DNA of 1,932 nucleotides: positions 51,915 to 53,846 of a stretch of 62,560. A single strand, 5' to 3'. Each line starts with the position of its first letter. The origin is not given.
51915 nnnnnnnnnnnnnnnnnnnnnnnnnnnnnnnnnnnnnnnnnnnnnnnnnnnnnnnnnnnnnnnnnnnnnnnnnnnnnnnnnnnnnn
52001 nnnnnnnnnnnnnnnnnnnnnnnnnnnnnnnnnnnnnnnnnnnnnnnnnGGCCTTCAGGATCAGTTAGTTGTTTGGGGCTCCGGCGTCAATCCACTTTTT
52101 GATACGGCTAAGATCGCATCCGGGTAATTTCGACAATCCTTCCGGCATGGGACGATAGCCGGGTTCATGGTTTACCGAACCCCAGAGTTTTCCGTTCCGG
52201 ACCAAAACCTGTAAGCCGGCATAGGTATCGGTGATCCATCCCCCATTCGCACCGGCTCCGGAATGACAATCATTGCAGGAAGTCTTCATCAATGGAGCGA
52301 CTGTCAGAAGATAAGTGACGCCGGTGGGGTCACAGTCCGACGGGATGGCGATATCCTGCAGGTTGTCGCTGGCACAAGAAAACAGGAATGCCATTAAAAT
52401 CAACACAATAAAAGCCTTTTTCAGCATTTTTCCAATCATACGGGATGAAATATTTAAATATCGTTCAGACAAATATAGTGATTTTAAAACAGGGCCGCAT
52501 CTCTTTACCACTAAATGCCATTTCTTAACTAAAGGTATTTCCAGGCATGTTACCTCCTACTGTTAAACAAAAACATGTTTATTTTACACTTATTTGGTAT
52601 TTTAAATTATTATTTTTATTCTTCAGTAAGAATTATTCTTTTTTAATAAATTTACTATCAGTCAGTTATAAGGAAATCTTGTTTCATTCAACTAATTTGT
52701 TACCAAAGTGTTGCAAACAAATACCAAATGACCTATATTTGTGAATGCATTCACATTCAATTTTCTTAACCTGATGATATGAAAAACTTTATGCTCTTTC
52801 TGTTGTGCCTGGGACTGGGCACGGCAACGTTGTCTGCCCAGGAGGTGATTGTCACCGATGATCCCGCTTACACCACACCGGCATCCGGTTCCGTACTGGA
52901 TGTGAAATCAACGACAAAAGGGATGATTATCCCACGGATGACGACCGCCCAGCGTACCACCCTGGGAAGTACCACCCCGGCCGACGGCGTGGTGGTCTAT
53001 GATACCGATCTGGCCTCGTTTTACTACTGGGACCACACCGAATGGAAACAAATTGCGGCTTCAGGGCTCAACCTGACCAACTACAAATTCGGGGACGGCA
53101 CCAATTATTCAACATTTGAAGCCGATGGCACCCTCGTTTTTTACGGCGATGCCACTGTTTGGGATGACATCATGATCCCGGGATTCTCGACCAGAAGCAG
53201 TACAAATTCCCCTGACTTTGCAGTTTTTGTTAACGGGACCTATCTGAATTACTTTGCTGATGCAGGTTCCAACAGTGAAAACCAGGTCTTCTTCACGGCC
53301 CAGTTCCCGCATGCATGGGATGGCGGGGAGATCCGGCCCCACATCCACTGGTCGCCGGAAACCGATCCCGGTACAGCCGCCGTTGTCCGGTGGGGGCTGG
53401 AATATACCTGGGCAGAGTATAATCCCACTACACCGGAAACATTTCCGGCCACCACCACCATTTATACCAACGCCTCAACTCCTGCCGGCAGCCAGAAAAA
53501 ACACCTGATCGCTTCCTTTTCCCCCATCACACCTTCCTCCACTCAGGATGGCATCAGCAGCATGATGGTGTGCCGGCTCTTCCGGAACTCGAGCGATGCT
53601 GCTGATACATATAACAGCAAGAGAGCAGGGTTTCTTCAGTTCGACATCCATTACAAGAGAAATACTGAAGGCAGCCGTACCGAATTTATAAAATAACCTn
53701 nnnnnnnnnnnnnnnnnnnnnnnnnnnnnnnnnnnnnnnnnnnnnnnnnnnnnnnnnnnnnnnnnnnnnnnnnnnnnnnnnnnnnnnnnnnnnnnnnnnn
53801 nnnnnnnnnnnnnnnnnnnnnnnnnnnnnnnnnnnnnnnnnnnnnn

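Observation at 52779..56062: Four-gene operon linking secreted and T9SS proteins to an exosortase-like enzyme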

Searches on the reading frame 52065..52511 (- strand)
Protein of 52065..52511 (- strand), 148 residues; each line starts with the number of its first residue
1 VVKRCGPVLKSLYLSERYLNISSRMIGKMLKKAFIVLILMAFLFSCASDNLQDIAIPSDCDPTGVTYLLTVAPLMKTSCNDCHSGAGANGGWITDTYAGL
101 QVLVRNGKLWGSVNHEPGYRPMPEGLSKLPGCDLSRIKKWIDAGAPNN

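Call 3: search_protein_families(library=ncbifam, proteins=[window:52065-52511:-], max_evalue=1)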
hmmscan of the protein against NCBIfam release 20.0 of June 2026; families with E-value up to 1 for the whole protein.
window:52065-52511:- (148 aa): 1 family
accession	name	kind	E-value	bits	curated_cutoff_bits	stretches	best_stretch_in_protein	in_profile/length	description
NF047812.1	LIC11213_lipo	equivalog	0.0032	17.6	100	1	41-108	17-81/118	LIC11213 family lipoprotein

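Call 4: search_protein_families(library=pfam, proteins=[window:52065-52511:-], max_evalue=1)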
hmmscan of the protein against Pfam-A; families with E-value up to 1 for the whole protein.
window:52065-52511:- (148 aa): 3 families
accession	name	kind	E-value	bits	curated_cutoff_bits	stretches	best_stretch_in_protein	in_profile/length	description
PF13442.11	Cytochrome_CBB3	-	0.058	14.2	27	1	73-114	8-46/68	Cytochrome C oxidase, cbb3-type, subunit III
PF22297.1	PccH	-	0.16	12.5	24.4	1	66-88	1-23/133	PccH Cytochrome c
PF14376.11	Haem_bd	-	0.3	11.5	27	1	71-85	34-48/133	Haem-binding domain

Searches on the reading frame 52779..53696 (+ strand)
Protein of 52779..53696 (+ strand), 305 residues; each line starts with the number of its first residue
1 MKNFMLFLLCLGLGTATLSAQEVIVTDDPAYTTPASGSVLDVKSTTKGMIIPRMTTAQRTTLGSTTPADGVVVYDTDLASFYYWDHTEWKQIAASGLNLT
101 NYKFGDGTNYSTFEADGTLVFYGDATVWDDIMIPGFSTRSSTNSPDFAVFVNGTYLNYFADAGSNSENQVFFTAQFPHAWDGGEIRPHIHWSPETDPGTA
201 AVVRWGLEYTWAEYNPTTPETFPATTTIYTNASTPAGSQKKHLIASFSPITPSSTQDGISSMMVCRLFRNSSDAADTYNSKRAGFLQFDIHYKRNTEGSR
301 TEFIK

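Call 3: search_protein_families(library=ncbifam, proteins=[window:52779-53696:+], max_evalue=1)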
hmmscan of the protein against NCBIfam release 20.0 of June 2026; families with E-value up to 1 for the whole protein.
window:52779-53696:+ (305 aa): 0 families

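Call 4: search_protein_families(library=pfam, proteins=[window:52779-53696:+], max_evalue=1)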
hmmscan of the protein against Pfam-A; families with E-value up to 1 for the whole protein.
window:52779-53696:+ (305 aa): 3 families
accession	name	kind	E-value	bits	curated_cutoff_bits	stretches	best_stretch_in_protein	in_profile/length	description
PF03306.18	AAL_decarboxy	-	0.067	12.9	25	1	11-46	30-65/219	Alpha-acetolactate decarboxylase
PF00644.27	PARP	-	0.18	11.8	26.7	0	3-83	108-193/199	Poly(ADP-ribose) polymerase catalytic domain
PF24018.1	DUF7331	-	0.19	12.7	27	0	61-77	26-42/59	Family of unknown function (DUF7331)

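Call 36: search_solved_structures(query=window:52779-53696:+, max_evalue=1, show_alignments=2)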
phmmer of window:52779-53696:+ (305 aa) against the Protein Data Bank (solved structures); distinct sequences matched with E-value up to 1: 1.
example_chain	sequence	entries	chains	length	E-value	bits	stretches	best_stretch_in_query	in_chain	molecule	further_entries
2eig_A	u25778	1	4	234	0.024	17.3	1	109-132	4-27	lectin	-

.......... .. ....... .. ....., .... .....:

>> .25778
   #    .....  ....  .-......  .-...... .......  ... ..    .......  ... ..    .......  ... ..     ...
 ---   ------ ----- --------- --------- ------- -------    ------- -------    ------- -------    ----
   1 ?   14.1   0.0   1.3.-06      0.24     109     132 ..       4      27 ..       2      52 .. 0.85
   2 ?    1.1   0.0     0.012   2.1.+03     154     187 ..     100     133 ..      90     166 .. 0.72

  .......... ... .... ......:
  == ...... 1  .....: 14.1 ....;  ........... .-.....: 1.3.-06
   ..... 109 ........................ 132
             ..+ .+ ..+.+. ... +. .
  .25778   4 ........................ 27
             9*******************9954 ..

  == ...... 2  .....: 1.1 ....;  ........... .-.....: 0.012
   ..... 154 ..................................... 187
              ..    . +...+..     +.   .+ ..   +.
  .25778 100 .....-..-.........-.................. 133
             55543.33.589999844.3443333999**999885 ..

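Call 38: search_protein_families(library=phrogs, proteins=[window:52779-53696:+], max_evalue=0.1)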
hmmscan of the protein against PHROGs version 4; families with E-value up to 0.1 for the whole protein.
window:52779-53696:+ (305 aa): 1 family
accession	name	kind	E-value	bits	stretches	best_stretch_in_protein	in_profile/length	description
phrog_2295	-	unknown function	0.0012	18.4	1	41-124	512-592/1183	-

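Call 40: find_homologous_proteins(query=window:52779-53696:+, max_evalue=0.001)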
Query window:52779-53696:+ (305 aa): 281 proteins with E <= 0.001 among 1684 candidates; the best 120 are listed.
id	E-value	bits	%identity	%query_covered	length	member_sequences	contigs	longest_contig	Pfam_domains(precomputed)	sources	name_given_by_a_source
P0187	9.9e-205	697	100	100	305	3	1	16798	PF26696.1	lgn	-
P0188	3.8e-145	501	73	100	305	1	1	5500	PF26696.1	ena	-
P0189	2.2e-144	499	72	99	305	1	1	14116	PF26696.1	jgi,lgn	jgi:hypothetical protein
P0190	1.0e-143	496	69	99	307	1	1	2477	PF26696.1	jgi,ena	jgi:hypothetical protein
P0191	3.2e-138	478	69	99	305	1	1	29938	PF26696.1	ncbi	-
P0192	4.2e-133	462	69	98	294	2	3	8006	PF26696.1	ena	-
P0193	1.3e-131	457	68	98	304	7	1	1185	PF26696.1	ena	-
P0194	3.4e-128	445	62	100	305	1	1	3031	PF26696.1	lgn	-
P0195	1.8e-127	443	65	100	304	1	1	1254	PF26696.1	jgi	-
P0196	1.1e-124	434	63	99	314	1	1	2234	PF26696.1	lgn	-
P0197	1.1e-116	408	59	100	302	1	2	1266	PF26696.1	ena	-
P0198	5.3e-115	402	63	94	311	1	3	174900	PF26696.1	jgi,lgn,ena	-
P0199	1.0e-110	388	60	100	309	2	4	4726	PF26696.1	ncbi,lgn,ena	-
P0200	4.6e-110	386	62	94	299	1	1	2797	PF26696.1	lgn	-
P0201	1.3e-91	325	54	100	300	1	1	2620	PF26696.1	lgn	-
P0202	2.5e-90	321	55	100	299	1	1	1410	PF26696.1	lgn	-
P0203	2.2e-86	308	50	100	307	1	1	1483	PF26696.1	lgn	-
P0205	6.0e-86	307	50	99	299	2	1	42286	PF26696.1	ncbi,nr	ncbi:MAG: hypothetical protein RQ761_09205 [Bacteroidales bacterium]|nr:hypothetical protein [Bacter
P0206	2.8e-83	298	50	95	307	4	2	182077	PF26696.1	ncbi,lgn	-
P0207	7.8e-82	293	49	99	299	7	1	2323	PF26696.1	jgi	jgi:hypothetical protein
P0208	9.7e-82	293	49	100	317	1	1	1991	PF26696.1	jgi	jgi:hypothetical protein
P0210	1.7e-80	289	50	94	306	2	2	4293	PF26696.1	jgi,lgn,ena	-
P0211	2.6e-80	288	47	98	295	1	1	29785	PF26696.1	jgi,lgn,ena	-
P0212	5.9e-80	287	49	100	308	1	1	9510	PF26696.1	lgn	-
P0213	7.0e-80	287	51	94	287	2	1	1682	PF26696.1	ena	-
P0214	1.8e-79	285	48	100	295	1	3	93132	PF26696.1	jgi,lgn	jgi:hypothetical protein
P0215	1.9e-79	285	49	100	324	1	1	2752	PF26696.1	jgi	jgi:hypothetical protein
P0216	1.4e-78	283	50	99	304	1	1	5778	PF26696.1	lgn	-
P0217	9.8e-78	280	48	99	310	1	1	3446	PF26696.1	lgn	-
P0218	2.4e-77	278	48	99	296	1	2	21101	PF26696.1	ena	-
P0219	5.5e-77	277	48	100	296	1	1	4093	PF26696.1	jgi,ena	-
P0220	6.5e-77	277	47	98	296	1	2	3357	PF26696.1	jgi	-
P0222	1.5e-76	276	48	100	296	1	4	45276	PF26696.1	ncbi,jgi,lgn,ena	ncbi:MAG: hypothetical protein WCO02_10345 [Bacteroidota bacterium]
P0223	5.0e-76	274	46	100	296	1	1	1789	PF26696.1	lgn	-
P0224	5.2e-76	274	48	99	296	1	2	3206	PF26696.1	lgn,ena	-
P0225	1.7e-75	272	47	96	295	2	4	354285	PF26696.1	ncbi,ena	-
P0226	3.2e-75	271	46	99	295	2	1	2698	PF26696.1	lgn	-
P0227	3.6e-74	268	49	93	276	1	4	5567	PF26696.1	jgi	jgi:hypothetical protein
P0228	1.8e-71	259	45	98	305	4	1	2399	PF26696.1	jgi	-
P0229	2.3e-71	259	47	99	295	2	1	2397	PF26696.1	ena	-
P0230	5.9e-71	257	47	100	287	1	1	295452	PF26696.1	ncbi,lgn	ncbi:MAG: hypothetical protein R2751_01260 [Bacteroidales bacterium]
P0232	3.4e-67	245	46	100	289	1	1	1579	PF26696.1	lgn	-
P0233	1.7e-66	243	42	99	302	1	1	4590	PF26696.1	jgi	jgi:hypothetical protein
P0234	1.0e-65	240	45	89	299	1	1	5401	PF26696.1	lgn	-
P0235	5.3e-65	238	43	97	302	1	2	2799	PF26696.1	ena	-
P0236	2.2e-64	236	42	100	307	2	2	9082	PF26696.1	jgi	jgi:hypothetical protein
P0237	1.9e-62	230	42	100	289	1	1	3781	PF26696.1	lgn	-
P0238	6.3e-62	228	42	100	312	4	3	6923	PF26696.1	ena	-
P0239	6.3e-62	228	42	100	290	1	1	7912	PF26696.1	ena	-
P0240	1.4e-60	223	43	100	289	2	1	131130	PF26696.1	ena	-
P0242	3.6e-59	219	42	98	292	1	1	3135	PF26696.1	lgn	-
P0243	4.1e-58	215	45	81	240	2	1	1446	PF26696.1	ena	-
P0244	4.3e-58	215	41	100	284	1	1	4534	PF26696.1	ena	-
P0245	4.1e-57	212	45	89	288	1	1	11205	PF26696.1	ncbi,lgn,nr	ncbi:MAG: hypothetical protein K9H58_19570 [Bacteroidales bacterium]|nr:hypothetical protein [Bacter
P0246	8.2e-57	211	42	98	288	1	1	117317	PF26696.1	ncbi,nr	ncbi:MAG: hypothetical protein H6540_02845 [Bacteroidales bacterium]|nr:hypothetical protein [Bacter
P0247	8.7e-57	211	42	94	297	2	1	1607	PF26696.1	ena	-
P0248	2.6e-56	209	44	83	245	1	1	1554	PF26696.1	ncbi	-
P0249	4.8e-56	209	40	100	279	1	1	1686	PF26696.1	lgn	-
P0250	4.2e-55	205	59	55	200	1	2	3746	PF26696.1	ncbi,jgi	jgi:hypothetical protein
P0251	3.4e-54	202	41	89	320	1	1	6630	PF26696.1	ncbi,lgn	-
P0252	3.1e-50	189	40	93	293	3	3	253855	PF26696.1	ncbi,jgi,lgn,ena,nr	ncbi:MAG TPA: hypothetical protein P5514_04085 [Bacteroidales bacterium]|nr:hypothetical protein [Ba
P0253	2.3e-49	187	63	44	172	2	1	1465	PF26696.1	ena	-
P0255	5.7e-49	185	40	98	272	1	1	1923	PF26696.1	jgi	-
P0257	5.9e-48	182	40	91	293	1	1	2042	PF26696.1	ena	-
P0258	7.4e-47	178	34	99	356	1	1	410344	PF26696.1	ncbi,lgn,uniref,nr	ncbi:hypothetical protein [Lutibacter maritimus]|uniref:Uncharacterized protein n=1 Tax=Lutibacter m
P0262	1.3e-45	174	37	100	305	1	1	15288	PF26696.1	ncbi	-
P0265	8.5e-45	172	34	100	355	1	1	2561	PF26696.1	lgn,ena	-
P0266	8.7e-45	172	36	90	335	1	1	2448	PF26696.1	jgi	-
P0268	4.5e-44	169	34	90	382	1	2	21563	PF26696.1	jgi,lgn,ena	jgi:hypothetical protein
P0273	1.8e-42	164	34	90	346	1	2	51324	PF26696.1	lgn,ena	-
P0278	8.3e-41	158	33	100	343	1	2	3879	PF26696.1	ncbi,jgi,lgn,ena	-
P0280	2.0e-40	157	33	98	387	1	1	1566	PF26696.1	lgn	-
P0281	4.7e-40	156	36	94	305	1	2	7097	PF26696.1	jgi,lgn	jgi:hypothetical protein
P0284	1.8e-39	154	33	90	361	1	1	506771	PF26696.1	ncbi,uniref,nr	ncbi:hypothetical protein [Lutibacter sp.]|uniref:hypothetical protein n=1 Tax=Lutibacter sp. TaxID=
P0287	3.4e-39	153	35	94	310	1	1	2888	PF26696.1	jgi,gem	-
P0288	4.0e-39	153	35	100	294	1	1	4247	PF26696.1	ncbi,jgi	jgi:hypothetical protein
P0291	3.2e-38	150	36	100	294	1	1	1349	PF26696.1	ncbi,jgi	jgi:hypothetical protein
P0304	1.4e-36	145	35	100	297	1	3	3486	PF26696.1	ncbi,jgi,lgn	jgi:hypothetical protein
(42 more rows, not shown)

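Call 67: predict_structure(alignment_id=A4)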
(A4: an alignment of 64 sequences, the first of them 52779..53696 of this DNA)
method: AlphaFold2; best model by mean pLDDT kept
length: 305 residues; sequences in the alignment: 64
mean_pLDDT: 89.2   pTM: 0.75
mean pLDDT of the five models: 89.2, 89.0, 88.3, 86.1, 85.7
residues with pLDDT >= 90: 180; 70-90: 104; 50-70: 21; < 50: 0
segments of 3 or more residues with pLDDT < 50: none
pLDDT, mean of each block of 10 residues (from residue 1): 71 63 84 82 78 88 80 85 87 64 87 88 94 96 95 97 91 95 97 98 98 93 98 98 98 91 98 96 98 90 78
secondary structure, 60 per line:
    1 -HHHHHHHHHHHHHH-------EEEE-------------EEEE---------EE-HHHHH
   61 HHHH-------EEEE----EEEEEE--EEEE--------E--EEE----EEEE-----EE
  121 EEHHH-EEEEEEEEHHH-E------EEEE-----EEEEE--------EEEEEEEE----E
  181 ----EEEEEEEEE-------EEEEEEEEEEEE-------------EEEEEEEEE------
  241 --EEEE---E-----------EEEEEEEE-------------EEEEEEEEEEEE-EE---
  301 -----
elements in order: H2-15 E23-26 E40-43 H56-64 E72-75 E80-85 E88-91 E103-105 E110-113 E119-122 E127-134 E146-149 E155-159 E168-175 E185-193 E201-212 E226-234 E243-246 E262-269 E283-294

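Call 71: fold_search(model_id=the predicted structure, library=pdb)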
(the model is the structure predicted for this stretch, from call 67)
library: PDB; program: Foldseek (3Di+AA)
matches with E <= 10: 1570; with E <= 0.001: 26
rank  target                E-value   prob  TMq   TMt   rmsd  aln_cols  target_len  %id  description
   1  9gg2_C                2.7e-04  0.75  0.17  0.13  22.2       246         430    7  Structure of IPNV L5 capsid (released 2025-01-08)
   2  8iq5_A                2.8e-04  1.00  0.24  0.15  10.4       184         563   10  Crystal structure of trimeric K2-2 TSP (released 2024-02-21)
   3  9fmt_C                3.0e-04  1.00  0.23  0.14   8.1       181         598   12  Cryo-EM structure of the BcsB hexameric crown from the E. coli cellulose secretion macrocomplex (released 2024-10-16)
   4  9gg2_A                3.3e-04  0.54  0.14  0.11  22.4       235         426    8  Structure of IPNV L5 capsid (released 2025-01-08)
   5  7qx5                  4.3e-04  1.00  0.26  0.14   7.8       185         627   11  mosquitocidal Cry11Aa-Y449F determined at pH 7 from naturally-occurring nanocrystals by Serial femtosecond crystallograp (released 2022-07-27)
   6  8iq9_A                5.1e-04  1.00  0.27  0.17   9.7       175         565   10  Crystal structure of trimeric K2-2 TSP in complex with tetrasaccharide and octasaccharide (released 2024-02-21)
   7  8iqe_D                5.1e-04  1.00  0.23  0.14   9.4       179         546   12  Crystal structure of tetrameric K2-2 TSP (released 2024-02-21)
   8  9gg2_D                5.4e-04  0.72  0.16  0.13  20.0       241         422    9  Structure of IPNV L5 capsid (released 2025-01-08)
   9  7vrn_C                5.4e-04  0.47  0.16  0.12  24.8       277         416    9  Structure of infectious bursal disease virus Gt strain (released 2022-03-30)
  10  1fny                  5.7e-04  0.85  0.20  0.24  16.6       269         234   10  LEGUME LECTIN OF THE BARK OF ROBINIA PSEUDOACACIA. (released 2001-08-24)
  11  7ay3                  6.6e-04  1.00  0.29  0.63   5.5       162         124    8  Crystal structure of the CBM36-1 domain of a multidomain xylanase from the hindgut metagenome of Trinervitermes trinervo (released 2020-11-18)
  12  8iqe_B                6.6e-04  1.00  0.24  0.15  10.7       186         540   11  Crystal structure of tetrameric K2-2 TSP (released 2024-02-21)
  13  8xcg_J                6.6e-04  0.89  0.20  0.12  18.0       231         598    9  Tail tip complex of bacteriophage lambda in the open state (released 2024-05-01)
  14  4xtm                  6.6e-04  0.84  0.20  0.24  16.5       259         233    9  Crystal structure of a recombinant Vatairea macrocarpa seed lectin complexed with GalNAc (released 2016-01-27)
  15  6yg8_E                7.0e-04  1.00  0.24  0.15   7.8       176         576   10  Cryo-EM structure of a BcsB pentamer in the context of an assembled Bcs macrocomplex (released 2021-02-24)
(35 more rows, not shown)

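Call 73: list_cluster_members(proteins=[window:52779-53693:+, window:53700-55163:+, window:55174-55446:+, window:55439-56059:+])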
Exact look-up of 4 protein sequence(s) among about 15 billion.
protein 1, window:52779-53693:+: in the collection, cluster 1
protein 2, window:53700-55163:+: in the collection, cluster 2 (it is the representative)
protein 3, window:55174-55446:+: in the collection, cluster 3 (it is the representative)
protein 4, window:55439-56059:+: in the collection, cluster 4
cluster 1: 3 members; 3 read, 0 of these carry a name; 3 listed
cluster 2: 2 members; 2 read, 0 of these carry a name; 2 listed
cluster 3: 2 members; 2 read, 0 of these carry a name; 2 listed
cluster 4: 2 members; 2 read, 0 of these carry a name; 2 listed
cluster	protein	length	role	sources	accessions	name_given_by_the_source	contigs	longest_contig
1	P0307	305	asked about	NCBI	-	-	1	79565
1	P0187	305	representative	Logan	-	-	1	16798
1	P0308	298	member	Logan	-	-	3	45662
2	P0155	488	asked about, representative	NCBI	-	-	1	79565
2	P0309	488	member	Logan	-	-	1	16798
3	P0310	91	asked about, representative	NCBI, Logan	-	-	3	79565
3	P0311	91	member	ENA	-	-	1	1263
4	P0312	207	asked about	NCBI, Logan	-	-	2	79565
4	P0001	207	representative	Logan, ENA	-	-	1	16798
